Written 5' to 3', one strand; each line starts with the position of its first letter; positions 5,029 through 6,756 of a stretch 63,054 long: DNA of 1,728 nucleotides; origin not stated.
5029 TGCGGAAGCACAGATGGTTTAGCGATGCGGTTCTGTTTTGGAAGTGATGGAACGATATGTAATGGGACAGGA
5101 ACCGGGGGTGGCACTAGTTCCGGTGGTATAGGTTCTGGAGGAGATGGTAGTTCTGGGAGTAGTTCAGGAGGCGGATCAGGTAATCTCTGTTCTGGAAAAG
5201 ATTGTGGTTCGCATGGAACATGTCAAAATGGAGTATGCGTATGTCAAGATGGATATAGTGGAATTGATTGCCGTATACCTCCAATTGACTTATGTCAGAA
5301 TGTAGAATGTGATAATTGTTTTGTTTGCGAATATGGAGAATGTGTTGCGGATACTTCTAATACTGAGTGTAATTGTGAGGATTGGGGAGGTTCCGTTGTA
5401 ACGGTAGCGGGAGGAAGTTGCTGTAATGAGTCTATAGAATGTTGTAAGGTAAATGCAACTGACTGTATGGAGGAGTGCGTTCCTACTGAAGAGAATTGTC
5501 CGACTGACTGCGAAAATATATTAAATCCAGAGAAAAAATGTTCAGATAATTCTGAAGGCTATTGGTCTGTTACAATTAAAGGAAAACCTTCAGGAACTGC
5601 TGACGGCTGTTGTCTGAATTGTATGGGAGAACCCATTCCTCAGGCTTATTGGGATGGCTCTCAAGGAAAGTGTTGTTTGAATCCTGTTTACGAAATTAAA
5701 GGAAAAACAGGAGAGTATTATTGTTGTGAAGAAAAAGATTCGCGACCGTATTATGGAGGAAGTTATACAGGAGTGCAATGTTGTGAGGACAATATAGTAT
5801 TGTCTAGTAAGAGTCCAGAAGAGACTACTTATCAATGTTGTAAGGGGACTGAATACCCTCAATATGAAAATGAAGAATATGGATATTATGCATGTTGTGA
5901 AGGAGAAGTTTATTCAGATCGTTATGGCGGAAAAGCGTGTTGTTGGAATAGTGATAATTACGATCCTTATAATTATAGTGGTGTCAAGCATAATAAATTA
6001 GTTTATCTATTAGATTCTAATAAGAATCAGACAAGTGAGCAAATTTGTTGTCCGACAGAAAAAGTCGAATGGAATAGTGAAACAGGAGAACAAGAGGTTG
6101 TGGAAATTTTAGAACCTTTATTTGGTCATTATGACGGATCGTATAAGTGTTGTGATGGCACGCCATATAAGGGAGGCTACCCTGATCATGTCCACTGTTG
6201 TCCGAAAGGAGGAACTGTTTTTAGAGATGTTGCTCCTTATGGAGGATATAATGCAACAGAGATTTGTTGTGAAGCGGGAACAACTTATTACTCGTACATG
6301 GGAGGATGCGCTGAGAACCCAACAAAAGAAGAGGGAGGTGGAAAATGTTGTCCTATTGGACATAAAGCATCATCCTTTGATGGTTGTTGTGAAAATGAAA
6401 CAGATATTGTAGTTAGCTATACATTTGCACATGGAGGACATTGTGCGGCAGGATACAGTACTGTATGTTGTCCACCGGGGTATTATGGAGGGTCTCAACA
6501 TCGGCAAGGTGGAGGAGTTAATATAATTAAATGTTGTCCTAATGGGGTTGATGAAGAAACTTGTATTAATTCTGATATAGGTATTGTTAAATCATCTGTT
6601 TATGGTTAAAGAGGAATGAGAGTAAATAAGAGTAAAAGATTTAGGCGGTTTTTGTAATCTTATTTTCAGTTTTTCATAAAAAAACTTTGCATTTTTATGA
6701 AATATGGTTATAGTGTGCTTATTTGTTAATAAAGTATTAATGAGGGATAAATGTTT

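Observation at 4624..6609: A prepilin-type leader fused to about 650 aa of eukaryote-like, cysteine-rich sequence (EGF-like module plus CC-doublet repeats)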

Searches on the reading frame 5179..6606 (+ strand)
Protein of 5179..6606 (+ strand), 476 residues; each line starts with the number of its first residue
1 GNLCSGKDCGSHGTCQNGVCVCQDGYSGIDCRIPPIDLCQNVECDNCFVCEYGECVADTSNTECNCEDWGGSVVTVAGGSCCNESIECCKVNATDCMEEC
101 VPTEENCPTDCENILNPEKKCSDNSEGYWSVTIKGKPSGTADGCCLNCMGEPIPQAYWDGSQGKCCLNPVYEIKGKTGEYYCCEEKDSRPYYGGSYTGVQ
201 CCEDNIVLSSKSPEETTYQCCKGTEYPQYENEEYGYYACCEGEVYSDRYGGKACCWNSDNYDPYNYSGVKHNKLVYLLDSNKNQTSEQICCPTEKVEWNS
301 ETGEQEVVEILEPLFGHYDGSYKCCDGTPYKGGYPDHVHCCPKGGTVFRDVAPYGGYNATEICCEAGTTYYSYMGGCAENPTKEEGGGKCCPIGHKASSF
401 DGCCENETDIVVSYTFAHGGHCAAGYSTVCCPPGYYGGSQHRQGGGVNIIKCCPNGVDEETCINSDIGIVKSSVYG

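Call 30: find_homologous_proteins(query=window:5377-6606:+, max_evalue=0.001)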
Query seq(410 aa) (410 aa): 1 proteins with E <= 0.001 among 1151 candidates.
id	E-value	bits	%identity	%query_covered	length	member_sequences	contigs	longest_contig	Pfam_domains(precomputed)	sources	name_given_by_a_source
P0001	1.3e-248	844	86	100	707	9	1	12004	-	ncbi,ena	-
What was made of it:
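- Tried and rejected: A homologue search with residues 252-661 alone returned only the orthologue P0001 (call 30).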

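Call 46: predict_structure(alignment_id=A2)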
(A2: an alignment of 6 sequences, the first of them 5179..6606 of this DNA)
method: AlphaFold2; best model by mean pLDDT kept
length: 476 residues; sequences in the alignment: 6
mean_pLDDT: 52.9   pTM: 0.34
mean pLDDT of the five models: 52.9, 48.9, 48.3, 41.3, 38.9
residues with pLDDT >= 90: 0; 70-90: 103; 50-70: 136; < 50: 237
segments of 3 or more residues with pLDDT < 50: 71-144, 224-235, 246-300, 303-345, 349-361, 374-386, 414-425, 442-447, 474-476
pLDDT, mean of each block of 10 residues (from residue 1): 60 75 64 59 69 65 59 37 33 29 29 40 44 40 51 58 67 80 81 79 77 73 44 49 46 34 29 37 36 43 45 31 44 39 48 38 60 43 44 66 62 46 52 74 51 80 77 48
secondary structure, 60 per line:
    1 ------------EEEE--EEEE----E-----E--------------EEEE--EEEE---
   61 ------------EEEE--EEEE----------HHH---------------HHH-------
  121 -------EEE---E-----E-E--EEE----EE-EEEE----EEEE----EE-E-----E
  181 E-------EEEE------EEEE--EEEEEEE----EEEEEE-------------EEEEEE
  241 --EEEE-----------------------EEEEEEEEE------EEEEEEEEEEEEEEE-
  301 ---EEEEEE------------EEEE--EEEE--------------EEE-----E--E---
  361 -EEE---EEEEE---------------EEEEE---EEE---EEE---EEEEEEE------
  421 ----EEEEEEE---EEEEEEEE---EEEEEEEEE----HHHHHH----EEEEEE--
elements in order: E13-16 E19-22 E48-51 E54-57 E73-76 E79-82 E128-130 E145-147 E155-158 E163-166 E189-192 E199-202 E205-211 E216-221 E235-240 E243-246 E270-278 E285-299 E304-309 E322-325 E328-331 E346-348 E362-364 E368-372 E388-392 E396-398 E402-404 E408-414 E425-431 E435-442 E446-454 H459-464 E469-474
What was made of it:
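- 5608..6606 (+): CC-doublet repeat region, residues 329-661: 15 CC doublets at 13-36 aa spacing, rich in Gly, Tyr and Glu. The AF2 model is all-beta hairpins but low confidence (call 46).
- The C-terminal structure prediction is unreliable (pLDDT 53, call 46).
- Tried and rejected: That is too poor for a fold search or disulfide mapping (call 46).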

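Call 66: search_solved_structures(query=window:5179-6606:+, max_evalue=10, show_alignments=2)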
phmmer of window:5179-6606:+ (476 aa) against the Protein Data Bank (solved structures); distinct sequences matched with E-value up to 10: 2.
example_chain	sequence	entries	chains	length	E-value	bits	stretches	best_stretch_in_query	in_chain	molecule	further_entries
2e26_A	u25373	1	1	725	0.13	14.2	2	8-34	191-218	Reelin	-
3a7q_A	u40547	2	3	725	0.13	14.2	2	8-34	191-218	Reelin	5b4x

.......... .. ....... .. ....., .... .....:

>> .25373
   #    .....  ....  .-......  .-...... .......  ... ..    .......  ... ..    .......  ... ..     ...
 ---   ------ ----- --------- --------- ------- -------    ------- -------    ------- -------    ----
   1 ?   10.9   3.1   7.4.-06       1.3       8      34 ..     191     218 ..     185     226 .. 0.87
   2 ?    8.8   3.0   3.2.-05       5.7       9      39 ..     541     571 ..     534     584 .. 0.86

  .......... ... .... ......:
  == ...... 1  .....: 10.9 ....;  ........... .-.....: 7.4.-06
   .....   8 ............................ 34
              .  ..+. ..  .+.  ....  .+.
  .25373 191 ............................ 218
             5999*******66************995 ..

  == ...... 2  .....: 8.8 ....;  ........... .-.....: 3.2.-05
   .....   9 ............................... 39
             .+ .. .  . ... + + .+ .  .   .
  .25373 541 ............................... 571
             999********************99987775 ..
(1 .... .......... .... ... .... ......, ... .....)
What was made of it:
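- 5188..5271 (+): EGF-like six-Cys module, residues 189-216. Weak match to reelin EGF (call 66).
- Checked: The CC-repeat region has no detectable relative outside this bacterial family (calls 30, 66).
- The CC-repeat bulk has no eukaryotic or PDB relative (calls 30, 66).
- Tried and rejected: A PDB sequence search of residues 186-661 gave only a weak reelin-EGF match, E=0.13 (call 66).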
